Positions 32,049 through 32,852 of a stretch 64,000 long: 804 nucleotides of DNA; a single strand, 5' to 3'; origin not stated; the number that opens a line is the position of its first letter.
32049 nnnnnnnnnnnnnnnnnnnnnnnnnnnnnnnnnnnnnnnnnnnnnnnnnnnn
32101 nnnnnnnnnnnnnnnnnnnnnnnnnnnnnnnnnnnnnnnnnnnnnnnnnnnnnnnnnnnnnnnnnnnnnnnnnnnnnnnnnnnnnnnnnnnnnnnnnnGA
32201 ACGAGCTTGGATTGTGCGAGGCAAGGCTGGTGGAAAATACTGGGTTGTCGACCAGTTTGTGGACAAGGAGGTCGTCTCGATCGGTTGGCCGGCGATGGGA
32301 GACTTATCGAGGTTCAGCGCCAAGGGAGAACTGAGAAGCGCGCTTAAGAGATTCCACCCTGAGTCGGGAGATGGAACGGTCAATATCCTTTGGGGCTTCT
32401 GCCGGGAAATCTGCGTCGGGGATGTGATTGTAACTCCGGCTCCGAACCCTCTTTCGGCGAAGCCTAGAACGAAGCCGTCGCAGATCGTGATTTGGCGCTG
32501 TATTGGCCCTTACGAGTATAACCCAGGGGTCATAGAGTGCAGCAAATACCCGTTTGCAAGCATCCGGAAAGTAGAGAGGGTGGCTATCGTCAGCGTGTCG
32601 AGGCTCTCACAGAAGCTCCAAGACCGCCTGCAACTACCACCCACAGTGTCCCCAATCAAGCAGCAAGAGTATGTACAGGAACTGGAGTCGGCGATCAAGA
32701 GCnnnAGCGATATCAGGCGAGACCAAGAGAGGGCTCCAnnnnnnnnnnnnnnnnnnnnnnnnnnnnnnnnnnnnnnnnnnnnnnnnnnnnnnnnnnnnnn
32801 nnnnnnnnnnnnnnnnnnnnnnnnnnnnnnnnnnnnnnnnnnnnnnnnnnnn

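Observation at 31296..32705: SPFH paralog 1 fuses a membrane-hairpin SPFH domain to a domain typical of Mrr-type restriction-enzyme N-termini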

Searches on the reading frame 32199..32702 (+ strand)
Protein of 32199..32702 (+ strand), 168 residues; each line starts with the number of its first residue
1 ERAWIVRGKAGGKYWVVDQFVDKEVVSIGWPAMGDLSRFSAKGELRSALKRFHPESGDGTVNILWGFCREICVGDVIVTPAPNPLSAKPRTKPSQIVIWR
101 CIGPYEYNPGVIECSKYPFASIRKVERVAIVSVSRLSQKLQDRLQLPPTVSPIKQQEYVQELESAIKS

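Call 6: search_protein_families(library=pfam, proteins=[window:32199-32702:+], max_evalue=10)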
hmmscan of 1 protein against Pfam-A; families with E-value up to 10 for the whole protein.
seq(168 aa): 0 families

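Call 7: search_solved_structures(query=window:32199-32702:+, max_evalue=10, show_alignments=3)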
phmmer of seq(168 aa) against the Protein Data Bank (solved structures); distinct sequences matched with E-value up to 10: 1.
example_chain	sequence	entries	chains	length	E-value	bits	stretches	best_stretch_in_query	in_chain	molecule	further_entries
7ext_N1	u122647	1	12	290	0.98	12.5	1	116-150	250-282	Phycobilisome 32.3 kDa linker polypeptide, phycocyanin-associated, rod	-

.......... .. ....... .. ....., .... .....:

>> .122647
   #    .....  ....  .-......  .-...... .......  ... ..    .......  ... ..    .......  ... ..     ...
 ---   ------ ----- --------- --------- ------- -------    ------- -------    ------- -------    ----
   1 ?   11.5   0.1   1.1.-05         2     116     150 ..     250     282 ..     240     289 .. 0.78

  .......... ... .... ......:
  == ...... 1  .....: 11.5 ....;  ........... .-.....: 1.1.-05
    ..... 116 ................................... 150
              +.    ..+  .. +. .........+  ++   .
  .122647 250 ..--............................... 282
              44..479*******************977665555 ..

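Call 8: search_protein_families(library=padloc, proteins=[window:32199-32702:+], max_evalue=1)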
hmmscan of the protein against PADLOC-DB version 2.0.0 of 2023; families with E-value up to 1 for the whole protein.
seq(168 aa): 5 families
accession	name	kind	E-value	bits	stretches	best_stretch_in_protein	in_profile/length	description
PDLC04819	PDC-S02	-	1.5e-12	45.4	1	3-164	5-154/334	-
PDLC04815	PDC-S02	-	6.5e-11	40.1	1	3-166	3-156/346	-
PDLC04806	PDC-S02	-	6.8e-09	33.4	1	3-157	4-152/324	-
PDLC03448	REase_II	-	0.00039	16.7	1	24-83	283-345/857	Type II restriction enzyme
PDLC04824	PDC-S02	-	0.0011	16.2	1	61-167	70-159/308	-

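Call 9: find_homologous_proteins(query=window:32199-32702:+, max_evalue=0.001)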
Query seq(168 aa): 18 candidates shared short words with the query, none scored E <= 0.001.

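Call 17: predict_structure(protein=window:32199-32702:+)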
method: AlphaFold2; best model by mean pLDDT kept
length: 168 residues; sequences in the alignment: 1
mean_pLDDT: 52.7   pTM: 0.44
mean pLDDT of the five models: 52.7, 40.9, 36.4, 35.6, 33.3
residues with pLDDT >= 90: 0; 70-90: 1; 50-70: 100; < 50: 67
segments of 3 or more residues with pLDDT < 50: 1-3, 7-13, 21-38, 56-69, 82-91
pLDDT, mean of each block of 10 residues (from residue 1): 48 48 39 44 58 49 44 57 41 57 53 50 55 66 60 67 62
secondary structure, 60 per line:
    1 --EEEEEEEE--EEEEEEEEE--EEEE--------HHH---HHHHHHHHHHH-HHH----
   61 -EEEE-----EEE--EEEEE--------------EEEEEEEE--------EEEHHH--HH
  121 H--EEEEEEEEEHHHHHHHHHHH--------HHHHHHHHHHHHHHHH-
elements in order: E3-10 E13-21 E24-27 H42-52 E62-65 E71-73 E76-80 E95-102 E111-113 E124-132 H133-143 H152-167

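Call 18: search_protein_representatives(protein=window:32199-32702:+)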
Query: 168 residues. Proteins with E-value up to 0.001 (for the whole library): 179; up to 1e-10: 3; up to 1e-30: 1. The best 150 are listed.
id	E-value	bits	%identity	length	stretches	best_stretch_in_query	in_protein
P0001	4.4e-108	375.0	100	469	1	1-168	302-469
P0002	5.3e-15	72.0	44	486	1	2-166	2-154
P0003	5.4e-12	62.2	34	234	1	3-163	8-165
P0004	1.3e-09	54.5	33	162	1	17-163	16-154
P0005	2.9e-09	53.3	47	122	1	1-79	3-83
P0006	3.0e-09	53.3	34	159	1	2-166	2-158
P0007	7.2e-09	52.1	42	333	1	4-115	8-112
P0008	1.3e-08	51.2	31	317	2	2-131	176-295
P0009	4.5e-08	49.5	34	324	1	3-144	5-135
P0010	6.5e-08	49.0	39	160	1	2-140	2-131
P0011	1.7e-07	47.6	31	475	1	3-165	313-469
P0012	1.8e-07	47.5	39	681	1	2-79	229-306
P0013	1.9e-07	47.5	46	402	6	66-91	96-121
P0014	2.0e-07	47.4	28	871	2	3-79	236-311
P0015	2.5e-07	47.0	40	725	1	2-112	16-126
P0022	6.6e-07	45.7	32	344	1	2-158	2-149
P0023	7.1e-07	45.6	30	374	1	4-164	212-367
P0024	7.1e-07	45.6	38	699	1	3-165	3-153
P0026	1.0e-06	45.1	37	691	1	2-110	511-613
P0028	1.5e-06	44.5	32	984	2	3-78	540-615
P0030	1.6e-06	44.4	36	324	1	2-139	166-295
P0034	2.1e-06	44.0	27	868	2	4-78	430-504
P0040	4.2e-06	43.1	43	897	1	3-78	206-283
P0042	4.3e-06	43.0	40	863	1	2-81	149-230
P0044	6.2e-06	42.5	29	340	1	3-162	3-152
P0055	1.5e-05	41.3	27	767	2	19-79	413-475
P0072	4.9e-05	39.6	34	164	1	4-84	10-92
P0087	8.6e-05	38.8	31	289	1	13-153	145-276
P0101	1.3e-04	38.2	31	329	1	4-162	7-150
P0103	1.4e-04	38.1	35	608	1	3-78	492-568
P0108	1.6e-04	38.0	34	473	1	2-79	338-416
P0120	2.0e-04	37.6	37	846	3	4-79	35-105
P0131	2.4e-04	37.3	35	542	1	4-79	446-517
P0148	3.7e-04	36.7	31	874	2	2-166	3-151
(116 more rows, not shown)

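Call 23: search_protein_families(library=pfam, alignment_id=A1, max_evalue=0.001)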
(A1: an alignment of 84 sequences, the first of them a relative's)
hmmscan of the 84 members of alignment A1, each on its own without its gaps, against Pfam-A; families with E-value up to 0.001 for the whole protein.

A. member 1, P0002 (486 aa): 7 families
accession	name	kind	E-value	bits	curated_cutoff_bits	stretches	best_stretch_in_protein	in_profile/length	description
PF07728.20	AAA_5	-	3.9e-19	69.5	22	1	211-361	2-139/139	AAA domain (dynein-related subfamily)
PF00004.35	AAA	-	5e-09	37.1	21.2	1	211-361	1-123/131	ATPase family associated with various cellular activities (AAA)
PF13401.12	AAA_22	-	4.9e-05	24.1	27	1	208-315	5-110/130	AAA domain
PF20720.3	nSTAND3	-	6.6e-05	23.1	27.2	1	197-244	6-51/155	Novel STAND NTPase 3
PF13191.12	AAA_16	-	6.7e-05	23.9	32.6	1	197-261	11-78/167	AAA ATPase domain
PF13481.12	AAA_25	-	0.00011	22.4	27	1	186-232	10-57/195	AAA domain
PF13245.12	AAA_19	-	0.0009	19.9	25.1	0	200-244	3-47/134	AAA domain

B. families by the number of members that match (of 84 scanned): 41 families (the first 25 are shown)
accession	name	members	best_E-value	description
PF07728.20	AAA_5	29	5.1e-27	AAA domain (dynein-related subfamily)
PF20720.3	nSTAND3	26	1.2e-08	Novel STAND NTPase 3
PF00004.35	AAA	19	1.9e-10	ATPase family associated with various cellular activities (AAA)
PF13401.12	AAA_22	17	2.5e-10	AAA domain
PF04471.18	Mrr_cat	13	9.8e-27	Restriction endonuclease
PF22722.2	NA-iREase1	11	3.4e-10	NACHT-associated inactive Restriction Endonuclease 1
PF13191.12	AAA_16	11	1.2e-05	AAA ATPase domain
PF01695.23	IstB_IS21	11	1.7e-05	IstB-like ATP binding protein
PF14338.12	Mrr_N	7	1.2e-20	Mrr N-terminal domain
PF01078.27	Mg_chelatase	6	2.6e-05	Magnesium chelatase, subunit ChlI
PF01878.24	EVE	5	8.6e-13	EVE domain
PF13173.12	AAA_14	5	5.5e-07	AAA domain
PF13481.12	AAA_25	4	4.8e-06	AAA domain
PF00910.28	RNA_helicase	4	1.2e-05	RNA helicase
PF04851.21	ResIII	4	6.6e-05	Type III restriction enzyme, res subunit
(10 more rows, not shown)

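Call 27: search_solved_structures(query=A2, max_evalue=10, show_alignments=3)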
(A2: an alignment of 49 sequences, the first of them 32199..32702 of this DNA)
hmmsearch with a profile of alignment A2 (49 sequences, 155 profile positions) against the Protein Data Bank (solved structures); distinct sequences matched with E-value up to 10: 13.
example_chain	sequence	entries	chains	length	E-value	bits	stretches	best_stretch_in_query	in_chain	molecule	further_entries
9y3p_F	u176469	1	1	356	0.34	13.8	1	36-83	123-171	Translation initiation factor eIF2B subunit delta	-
9y3p_E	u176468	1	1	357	0.34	13.8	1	36-83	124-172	Translation initiation factor eIF2B subunit delta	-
9zuz_D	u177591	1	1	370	0.36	13.7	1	36-83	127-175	Translation initiation factor eIF2B subunit delta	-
6y75_B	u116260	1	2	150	0.5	13.3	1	62-104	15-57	NAD(P)(+)--arginine ADP-ribosyltransferase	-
6y75_A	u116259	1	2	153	0.51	13.2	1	62-104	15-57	NAD(P)(+)--arginine ADP-ribosyltransferase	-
6tmm_BBB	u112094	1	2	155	0.53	13.2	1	62-104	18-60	NAD(P)(+)--arginine ADP-ribosyltransferase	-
6tmm_AAA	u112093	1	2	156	0.53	13.2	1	62-104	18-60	NAD(P)(+)--arginine ADP-ribosyltransferase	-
7u1h_A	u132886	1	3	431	0.53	13.2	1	20-83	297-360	Allergen Len c 1.0101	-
8tqz_E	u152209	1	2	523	0.57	13.1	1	36-83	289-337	Translation initiation factor eIF-2B subunit delta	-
6caj_F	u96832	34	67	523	0.57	13.1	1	36-83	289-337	Translation initiation factor eIF-2B subunit delta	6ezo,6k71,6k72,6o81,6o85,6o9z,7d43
12fh_A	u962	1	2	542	0.61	13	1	36-83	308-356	Isoform 2 of Translation initiation factor eIF2B subunit delta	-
1cau_B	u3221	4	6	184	1.2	12.1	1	54-84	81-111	CANAVALIN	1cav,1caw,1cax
1r2j_A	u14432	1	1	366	1.3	11.9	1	1-85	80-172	protein FkbI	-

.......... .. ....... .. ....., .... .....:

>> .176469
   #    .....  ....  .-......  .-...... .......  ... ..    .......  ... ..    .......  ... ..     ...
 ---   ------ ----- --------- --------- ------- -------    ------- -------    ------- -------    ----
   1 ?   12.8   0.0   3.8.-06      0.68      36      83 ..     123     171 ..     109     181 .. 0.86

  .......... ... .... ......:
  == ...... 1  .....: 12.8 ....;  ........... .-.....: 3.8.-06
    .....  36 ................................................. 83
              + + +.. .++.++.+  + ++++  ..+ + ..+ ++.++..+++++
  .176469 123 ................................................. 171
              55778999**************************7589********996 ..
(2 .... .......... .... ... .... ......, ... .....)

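Call 29: find_homologous_proteins(query=A2, max_evalue=0.00001)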
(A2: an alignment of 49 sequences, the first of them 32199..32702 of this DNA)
Query A2 (49 sequences) (168 aa, profile of the alignment): 21 proteins with E <= 0.00001 among 1160 candidates.
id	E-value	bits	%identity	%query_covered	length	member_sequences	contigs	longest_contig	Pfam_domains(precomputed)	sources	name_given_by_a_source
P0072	9.5e-44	167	24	84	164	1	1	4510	PF28530.1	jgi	jgi:restriction system protein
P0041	2.5e-42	162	31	49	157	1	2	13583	PF28530.1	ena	-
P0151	2.6e-41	159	24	95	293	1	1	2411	PF28530.1,PF04471.19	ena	-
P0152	1.1e-40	157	22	95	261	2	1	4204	PF28530.1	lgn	-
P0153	4.4e-40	155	26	89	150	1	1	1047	PF28530.1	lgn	-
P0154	5.9e-40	154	27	49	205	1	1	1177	PF28530.1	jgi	jgi:restriction system protein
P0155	3.9e-39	152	30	98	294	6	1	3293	PF28530.1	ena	-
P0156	1.5e-37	147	27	48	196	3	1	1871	PF28530.1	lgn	-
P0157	1.8e-36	143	31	62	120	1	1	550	PF28530.1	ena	-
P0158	1.6e-35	140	24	83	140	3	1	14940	PF28530.1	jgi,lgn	-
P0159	2.2e-35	140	22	93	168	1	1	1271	PF28530.1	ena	-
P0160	1.3e-34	137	26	89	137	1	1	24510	PF28530.1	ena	-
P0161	1.5e-34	137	33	45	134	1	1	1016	PF28530.1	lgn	-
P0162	3.4e-32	129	28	45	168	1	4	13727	PF28530.1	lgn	-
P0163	1.5e-27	114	24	48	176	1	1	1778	PF28530.1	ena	-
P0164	3.0e-27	113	29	46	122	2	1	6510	PF28530.1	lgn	-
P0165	6.1e-27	112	25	48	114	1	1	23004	PF28530.1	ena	-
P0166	1.5e-26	111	30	37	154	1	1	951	PF28530.1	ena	-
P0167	1.4e-25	108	24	71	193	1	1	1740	PF28530.1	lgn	-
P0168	9.1e-24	102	21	72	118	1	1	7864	PF28530.1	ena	-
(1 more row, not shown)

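Call 30: search_protein_families(library=pfam, proteins=[P0151, P0072, P0011, P0023, P0026, P0108, P0131, P0103, P0087, P0030], max_evalue=0.01)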
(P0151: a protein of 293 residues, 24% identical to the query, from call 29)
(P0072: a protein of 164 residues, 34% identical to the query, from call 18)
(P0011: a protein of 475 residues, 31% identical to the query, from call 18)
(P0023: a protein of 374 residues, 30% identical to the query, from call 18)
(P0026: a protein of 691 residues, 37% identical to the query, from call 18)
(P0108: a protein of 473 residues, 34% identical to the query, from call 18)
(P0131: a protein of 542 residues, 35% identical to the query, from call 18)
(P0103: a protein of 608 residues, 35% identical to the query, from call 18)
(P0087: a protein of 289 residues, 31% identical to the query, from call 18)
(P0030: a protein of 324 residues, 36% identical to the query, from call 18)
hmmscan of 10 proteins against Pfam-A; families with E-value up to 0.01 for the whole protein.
P0151 (293 aa): 1 family
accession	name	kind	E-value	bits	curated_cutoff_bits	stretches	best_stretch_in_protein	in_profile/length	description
PF04471.18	Mrr_cat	-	2.6e-12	47.3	21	1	194-274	2-84/115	Restriction endonuclease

P0072 (164 aa): 1 family
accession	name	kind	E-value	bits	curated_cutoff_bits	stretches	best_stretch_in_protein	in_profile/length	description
PF17930.7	LpxI_N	-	0.0063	16.9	25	0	114-157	64-106/129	LpxI N-terminal domain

P0011 (475 aa): 0 families

P0023 (374 aa): 1 family
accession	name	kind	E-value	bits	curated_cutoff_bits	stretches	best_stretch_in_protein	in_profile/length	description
PF18731.6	HEPN_Swt1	-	2.4e-10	41.1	27.5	1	14-124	2-115/115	Swt1-like HEPN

P0026 (691 aa): 1 family
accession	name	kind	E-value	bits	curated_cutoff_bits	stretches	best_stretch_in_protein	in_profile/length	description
PF18735.6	HEPN_RiboL-PSP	-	0.002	18.5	28.4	1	255-322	116-189/191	RiboL-PSP-HEPN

P0108 (473 aa): 0 families

P0131 (542 aa): 0 families

P0103 (608 aa): 0 families

P0087 (289 aa): 3 families
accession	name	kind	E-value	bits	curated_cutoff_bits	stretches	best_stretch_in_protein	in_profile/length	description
PF13744.12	HTH_37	-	2.9e-06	27.4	27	1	20-71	22-75/80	Helix-turn-helix domain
PF13560.12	HTH_31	-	1.7e-05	25.4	27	1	20-70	5-57/64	Helix-turn-helix domain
PF01381.28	HTH_3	-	0.0013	19.1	23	1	24-69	4-50/55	Helix-turn-helix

P0030 (324 aa): 4 families
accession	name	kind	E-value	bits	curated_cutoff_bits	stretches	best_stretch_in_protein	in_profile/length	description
PF01381.28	HTH_3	-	4.8e-12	46.2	23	1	104-158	1-55/55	Helix-turn-helix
PF13560.12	HTH_31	-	1.2e-09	38.7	27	1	100-156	2-59/64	Helix-turn-helix domain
PF12844.13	HTH_19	-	8e-08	32.5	30.2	1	101-153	1-53/64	Helix-turn-helix domain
PF13443.12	HTH_26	-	5e-05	23.9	22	1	103-159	1-58/63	Cro/C1-type HTH DNA-binding domain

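Call 32: find_encoding_contigs(protein=P0001, flank=10000, max_places=6)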
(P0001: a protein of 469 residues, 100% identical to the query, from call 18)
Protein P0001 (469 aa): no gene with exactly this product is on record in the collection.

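Call 35: list_cluster_members(proteins=[P0001, window:30649-31188:+, window:35249-36262:+, P0002, P0011, P0151])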
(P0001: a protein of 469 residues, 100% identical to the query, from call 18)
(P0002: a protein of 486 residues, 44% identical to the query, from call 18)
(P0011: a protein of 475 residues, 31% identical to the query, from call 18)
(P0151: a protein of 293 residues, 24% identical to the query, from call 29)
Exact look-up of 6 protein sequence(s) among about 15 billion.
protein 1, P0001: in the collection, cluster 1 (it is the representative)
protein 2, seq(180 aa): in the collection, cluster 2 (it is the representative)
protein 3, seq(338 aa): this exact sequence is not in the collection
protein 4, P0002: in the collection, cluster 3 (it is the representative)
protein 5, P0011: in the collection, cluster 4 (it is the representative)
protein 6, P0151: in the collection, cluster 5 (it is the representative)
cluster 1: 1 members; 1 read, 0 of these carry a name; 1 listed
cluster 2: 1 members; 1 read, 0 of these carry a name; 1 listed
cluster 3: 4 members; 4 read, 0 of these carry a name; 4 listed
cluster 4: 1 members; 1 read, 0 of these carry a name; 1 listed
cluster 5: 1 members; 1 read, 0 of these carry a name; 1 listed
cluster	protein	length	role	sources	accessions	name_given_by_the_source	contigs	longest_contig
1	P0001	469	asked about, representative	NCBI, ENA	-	-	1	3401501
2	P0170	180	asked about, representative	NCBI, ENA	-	-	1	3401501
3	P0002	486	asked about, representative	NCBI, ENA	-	-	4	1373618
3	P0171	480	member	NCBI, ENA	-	-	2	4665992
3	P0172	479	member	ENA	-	-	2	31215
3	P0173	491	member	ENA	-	-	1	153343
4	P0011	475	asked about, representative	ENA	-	-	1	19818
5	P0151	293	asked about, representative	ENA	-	-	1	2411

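Call 36: predict_structure(alignment_id=A2)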
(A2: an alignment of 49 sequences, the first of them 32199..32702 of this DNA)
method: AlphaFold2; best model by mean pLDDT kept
length: 168 residues; sequences in the alignment: 49
mean_pLDDT: 92.9   pTM: 0.88
mean pLDDT of the five models: 92.9, 92.7, 92.8, 92.5, 91.9
residues with pLDDT >= 90: 139; 70-90: 22; 50-70: 7; < 50: 0
segments of 3 or more residues with pLDDT < 50: none
pLDDT, mean of each block of 10 residues (from residue 1): 92 85 96 97 98 96 97 97 70 90 97 90 98 96 91 96 95
secondary structure, 60 per line:
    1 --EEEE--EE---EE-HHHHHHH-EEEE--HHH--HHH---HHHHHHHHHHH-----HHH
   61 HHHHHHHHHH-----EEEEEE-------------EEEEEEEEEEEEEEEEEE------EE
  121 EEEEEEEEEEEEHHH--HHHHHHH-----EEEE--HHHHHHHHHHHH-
elements in order: E3-6 H17-23 E25-28 H42-52 H58-70 E76-81 E95-112 E119-132 H138-144 E150-153 H156-167

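Call 42: find_related_loci(query=P0001, collection=genome_contigs, flank=10000)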
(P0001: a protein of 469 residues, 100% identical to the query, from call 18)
Query P0001 (469 aa) in genome_contigs; peptide patterns used: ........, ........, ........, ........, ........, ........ (x = any residue, [..] = any of these).
69 stretches matched a pattern, but none encodes a relative of the query by tblastn (E <= 1e-3).

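Call 53: find_encoding_contigs(protein=P0170, flank=10000, max_places=3)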
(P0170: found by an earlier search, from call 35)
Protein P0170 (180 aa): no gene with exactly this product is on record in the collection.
